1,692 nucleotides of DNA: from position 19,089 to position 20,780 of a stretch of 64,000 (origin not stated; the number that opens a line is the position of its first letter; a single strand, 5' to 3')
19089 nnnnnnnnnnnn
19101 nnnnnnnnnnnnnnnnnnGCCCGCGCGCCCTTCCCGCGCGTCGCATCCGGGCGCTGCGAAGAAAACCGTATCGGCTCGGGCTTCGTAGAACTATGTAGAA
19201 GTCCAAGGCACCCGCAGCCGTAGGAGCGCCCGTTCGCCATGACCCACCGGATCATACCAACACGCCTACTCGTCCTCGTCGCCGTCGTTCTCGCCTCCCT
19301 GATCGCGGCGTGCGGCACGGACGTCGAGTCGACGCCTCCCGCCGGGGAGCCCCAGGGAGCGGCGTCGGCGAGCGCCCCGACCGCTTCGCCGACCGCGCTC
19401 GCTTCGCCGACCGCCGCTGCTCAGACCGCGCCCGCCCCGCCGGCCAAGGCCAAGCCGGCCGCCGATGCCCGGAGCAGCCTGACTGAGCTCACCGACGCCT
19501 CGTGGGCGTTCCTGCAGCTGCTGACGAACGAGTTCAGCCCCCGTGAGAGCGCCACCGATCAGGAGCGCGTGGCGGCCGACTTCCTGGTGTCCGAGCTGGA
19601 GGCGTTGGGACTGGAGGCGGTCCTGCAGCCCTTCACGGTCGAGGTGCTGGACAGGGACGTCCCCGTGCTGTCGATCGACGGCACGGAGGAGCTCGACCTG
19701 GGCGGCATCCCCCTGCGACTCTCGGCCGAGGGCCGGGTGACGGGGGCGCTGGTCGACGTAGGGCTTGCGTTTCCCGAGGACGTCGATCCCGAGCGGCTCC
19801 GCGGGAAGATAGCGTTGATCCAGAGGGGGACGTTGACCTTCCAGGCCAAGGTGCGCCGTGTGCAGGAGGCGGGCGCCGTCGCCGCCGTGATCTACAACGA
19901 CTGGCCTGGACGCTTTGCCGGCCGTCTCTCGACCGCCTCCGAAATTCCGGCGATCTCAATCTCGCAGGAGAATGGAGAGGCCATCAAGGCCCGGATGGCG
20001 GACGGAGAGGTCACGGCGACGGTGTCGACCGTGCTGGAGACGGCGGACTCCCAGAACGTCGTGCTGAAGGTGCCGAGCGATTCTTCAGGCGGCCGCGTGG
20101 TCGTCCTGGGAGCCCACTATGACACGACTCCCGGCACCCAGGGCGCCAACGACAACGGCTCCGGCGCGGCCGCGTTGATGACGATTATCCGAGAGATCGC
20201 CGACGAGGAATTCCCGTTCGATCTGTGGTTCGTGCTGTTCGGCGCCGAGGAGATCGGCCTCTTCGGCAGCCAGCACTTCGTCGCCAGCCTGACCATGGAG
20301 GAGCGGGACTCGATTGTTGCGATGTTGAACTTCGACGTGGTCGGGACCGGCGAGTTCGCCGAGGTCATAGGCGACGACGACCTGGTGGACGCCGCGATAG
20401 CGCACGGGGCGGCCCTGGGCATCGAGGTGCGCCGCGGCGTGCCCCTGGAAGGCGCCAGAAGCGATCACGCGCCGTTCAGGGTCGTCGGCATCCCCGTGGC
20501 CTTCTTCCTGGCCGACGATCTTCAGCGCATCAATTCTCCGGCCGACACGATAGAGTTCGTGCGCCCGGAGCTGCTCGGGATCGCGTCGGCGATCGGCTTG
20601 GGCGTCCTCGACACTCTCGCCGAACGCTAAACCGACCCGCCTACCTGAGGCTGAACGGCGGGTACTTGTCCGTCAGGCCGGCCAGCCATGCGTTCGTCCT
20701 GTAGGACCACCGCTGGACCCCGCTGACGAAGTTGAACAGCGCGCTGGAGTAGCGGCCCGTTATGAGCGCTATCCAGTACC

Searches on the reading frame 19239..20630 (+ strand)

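Call 15: search_protein_families(library=ncbifam, proteins=[window:19239-20630:+], max_evalue=0.00001)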
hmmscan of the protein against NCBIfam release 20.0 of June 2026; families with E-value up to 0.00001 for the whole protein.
window:19239-20630:+ (463 aa): 4 families
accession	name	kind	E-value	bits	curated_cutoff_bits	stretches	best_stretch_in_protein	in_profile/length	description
NF038113.1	T9SSA_dep_M36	equivalog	5.4e-16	57.9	885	1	183-264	464-550/869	T9SS-dependent M36 family metallopeptidase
NF038112.1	myxo_dep_M36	subfamily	6.2e-14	50.1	1500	1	185-263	540-620/1604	myxosortase-dependent M36 family metallopeptidase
NF038111.1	rhom_dep_M36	equivalog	1.2e-13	49.4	1700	1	182-259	532-613/1315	rhombosortase-dependent M36 family metallopeptidase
NF045908.1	AminopepLapALeg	equivalog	1.9e-12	46.7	600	1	283-447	202-380/396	aminopeptidase LapA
